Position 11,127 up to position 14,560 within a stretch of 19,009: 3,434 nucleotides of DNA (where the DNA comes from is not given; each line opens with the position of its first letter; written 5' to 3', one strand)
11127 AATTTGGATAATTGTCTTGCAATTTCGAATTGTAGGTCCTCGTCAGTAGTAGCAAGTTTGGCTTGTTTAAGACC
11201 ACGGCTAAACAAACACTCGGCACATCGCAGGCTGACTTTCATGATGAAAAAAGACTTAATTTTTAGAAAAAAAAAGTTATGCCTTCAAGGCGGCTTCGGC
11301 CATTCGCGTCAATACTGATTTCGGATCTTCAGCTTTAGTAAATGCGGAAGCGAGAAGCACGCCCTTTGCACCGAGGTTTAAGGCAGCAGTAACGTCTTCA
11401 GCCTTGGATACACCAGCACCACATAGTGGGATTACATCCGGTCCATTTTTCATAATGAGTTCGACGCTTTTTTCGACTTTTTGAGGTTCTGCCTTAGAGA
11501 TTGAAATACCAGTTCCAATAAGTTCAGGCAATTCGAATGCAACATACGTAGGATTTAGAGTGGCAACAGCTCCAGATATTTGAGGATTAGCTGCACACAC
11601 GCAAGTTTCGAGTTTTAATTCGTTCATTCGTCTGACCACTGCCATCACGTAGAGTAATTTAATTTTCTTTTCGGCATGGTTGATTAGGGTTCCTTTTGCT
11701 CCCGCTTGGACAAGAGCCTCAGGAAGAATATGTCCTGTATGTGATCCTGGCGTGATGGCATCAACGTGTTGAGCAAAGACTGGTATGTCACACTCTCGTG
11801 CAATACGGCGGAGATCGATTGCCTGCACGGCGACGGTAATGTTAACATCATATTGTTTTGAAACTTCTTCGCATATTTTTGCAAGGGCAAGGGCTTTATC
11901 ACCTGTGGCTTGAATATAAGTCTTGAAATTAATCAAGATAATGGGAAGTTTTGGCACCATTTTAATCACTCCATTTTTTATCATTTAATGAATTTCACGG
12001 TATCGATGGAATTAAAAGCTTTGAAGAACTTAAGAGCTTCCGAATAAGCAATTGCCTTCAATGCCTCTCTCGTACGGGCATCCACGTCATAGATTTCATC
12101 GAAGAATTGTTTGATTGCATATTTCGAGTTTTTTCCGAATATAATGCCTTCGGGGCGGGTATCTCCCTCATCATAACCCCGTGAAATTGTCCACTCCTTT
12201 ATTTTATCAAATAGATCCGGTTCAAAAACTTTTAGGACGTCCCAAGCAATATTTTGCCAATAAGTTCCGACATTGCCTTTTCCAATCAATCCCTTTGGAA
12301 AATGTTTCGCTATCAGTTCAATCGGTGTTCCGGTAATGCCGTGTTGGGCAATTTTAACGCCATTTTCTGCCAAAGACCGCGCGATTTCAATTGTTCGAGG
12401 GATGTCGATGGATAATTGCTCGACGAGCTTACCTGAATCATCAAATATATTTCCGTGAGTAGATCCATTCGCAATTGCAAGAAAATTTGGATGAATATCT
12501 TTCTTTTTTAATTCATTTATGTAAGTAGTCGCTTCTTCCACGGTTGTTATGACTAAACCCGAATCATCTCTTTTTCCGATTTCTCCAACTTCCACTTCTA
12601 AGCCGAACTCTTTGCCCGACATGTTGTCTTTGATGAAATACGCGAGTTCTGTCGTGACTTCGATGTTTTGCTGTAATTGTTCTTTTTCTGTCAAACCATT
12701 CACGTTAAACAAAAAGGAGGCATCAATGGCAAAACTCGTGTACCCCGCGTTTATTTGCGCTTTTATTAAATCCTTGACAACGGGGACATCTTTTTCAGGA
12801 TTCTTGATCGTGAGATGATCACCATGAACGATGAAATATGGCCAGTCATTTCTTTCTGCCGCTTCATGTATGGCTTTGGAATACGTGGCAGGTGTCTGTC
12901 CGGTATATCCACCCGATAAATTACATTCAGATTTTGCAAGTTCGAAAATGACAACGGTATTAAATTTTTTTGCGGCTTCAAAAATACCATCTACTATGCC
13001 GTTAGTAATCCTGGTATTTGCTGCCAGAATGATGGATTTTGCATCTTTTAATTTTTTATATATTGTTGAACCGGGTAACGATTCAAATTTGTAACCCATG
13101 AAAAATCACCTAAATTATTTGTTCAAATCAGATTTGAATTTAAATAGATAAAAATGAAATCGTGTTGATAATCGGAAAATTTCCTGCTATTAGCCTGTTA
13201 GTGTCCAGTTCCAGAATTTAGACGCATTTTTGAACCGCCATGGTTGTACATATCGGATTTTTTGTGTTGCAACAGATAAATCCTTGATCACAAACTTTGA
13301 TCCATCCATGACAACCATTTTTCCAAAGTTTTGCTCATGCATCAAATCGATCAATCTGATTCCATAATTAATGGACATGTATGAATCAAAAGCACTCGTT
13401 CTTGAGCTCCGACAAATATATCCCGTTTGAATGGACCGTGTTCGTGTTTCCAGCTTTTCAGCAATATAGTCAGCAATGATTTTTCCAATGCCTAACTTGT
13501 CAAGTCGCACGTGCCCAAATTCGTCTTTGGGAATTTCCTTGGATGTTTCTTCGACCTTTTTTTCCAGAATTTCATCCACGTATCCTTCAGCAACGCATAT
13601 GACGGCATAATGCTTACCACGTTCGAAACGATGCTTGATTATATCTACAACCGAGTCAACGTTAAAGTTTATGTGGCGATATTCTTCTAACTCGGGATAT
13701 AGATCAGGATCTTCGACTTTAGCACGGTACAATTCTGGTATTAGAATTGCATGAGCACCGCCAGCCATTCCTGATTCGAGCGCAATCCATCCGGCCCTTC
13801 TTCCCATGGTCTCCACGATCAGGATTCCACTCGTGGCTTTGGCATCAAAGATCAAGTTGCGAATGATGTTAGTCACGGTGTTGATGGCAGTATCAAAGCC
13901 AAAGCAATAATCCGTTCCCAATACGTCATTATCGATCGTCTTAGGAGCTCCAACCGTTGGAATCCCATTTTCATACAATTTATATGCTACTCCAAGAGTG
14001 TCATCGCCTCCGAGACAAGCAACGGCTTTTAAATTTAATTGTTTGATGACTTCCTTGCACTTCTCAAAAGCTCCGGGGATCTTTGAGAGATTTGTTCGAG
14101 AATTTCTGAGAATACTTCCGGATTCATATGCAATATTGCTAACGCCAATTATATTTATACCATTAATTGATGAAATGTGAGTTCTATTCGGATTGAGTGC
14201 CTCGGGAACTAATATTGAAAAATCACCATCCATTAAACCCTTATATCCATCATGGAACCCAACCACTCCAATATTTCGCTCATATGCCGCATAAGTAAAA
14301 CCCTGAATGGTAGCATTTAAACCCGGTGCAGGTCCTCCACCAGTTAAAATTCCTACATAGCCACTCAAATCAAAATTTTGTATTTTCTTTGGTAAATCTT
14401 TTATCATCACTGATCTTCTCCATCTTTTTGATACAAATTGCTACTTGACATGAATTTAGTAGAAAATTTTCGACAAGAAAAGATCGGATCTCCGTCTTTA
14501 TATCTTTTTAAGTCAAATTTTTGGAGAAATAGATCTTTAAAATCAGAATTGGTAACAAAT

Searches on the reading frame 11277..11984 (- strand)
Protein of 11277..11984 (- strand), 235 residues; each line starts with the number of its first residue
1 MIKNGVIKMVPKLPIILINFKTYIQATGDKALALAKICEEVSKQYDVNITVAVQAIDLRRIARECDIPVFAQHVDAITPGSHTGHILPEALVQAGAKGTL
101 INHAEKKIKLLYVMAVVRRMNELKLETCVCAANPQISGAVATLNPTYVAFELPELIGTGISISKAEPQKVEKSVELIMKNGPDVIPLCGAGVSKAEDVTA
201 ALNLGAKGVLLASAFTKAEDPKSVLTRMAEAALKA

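Call 5: search_protein_families(library=pfam, proteins=[window:11277-11984:-], max_evalue=0.01)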
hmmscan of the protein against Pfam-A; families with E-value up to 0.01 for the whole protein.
window:11277-11984:- (235 aa): 3 families
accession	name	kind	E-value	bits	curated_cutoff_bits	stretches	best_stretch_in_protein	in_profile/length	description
PF00121.24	TIM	-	1.9e-33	116.4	20.1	1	14-225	1-238/245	Triosephosphate isomerase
PF05690.20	ThiG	-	5.6e-07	29.6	23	1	171-231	164-223/247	Thiazole biosynthesis protein ThiG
PF03060.21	NMO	-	0.00017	21.5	28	1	175-220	193-230/331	Nitronate monooxygenase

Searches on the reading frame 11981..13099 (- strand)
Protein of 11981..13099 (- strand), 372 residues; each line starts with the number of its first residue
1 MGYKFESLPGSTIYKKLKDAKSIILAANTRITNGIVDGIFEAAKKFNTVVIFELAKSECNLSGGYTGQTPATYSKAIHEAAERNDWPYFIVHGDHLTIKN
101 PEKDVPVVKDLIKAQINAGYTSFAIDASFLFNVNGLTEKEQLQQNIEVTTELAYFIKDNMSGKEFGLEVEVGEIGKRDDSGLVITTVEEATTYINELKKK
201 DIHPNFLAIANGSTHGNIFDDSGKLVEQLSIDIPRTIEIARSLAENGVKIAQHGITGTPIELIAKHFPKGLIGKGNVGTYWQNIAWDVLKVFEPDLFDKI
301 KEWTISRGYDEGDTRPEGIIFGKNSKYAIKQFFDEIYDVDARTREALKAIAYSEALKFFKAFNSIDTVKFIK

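Call 5: search_protein_families(library=pfam, proteins=[window:11981-13099:-], max_evalue=0.01)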
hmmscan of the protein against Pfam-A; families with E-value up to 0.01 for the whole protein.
window:11981-13099:- (372 aa): 2 families
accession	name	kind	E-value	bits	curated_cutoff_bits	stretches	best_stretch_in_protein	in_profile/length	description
PF01116.26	F_bP_aldolase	-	2.8e-25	89.9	25.5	1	13-294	6-245/277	Fructose-bisphosphate aldolase class-II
PF08013.17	GatZ_KbaZ-like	-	9.2e-09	34.9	26.7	1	33-132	24-130/420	D-tagatose-1,6-bisphosphate aldolase subunit GatZ/KbaZ-like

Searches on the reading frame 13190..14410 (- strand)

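Call 5: search_protein_families(library=pfam, proteins=[window:13190-14410:-], max_evalue=0.01)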
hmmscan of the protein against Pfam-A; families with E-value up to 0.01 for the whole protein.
window:13190-14410:- (406 aa): 1 family
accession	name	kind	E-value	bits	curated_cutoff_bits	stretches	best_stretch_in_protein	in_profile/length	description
PF00365.25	PFK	-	1.2e-71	241.8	30.9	1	19-356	2-276/277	Phosphofructokinase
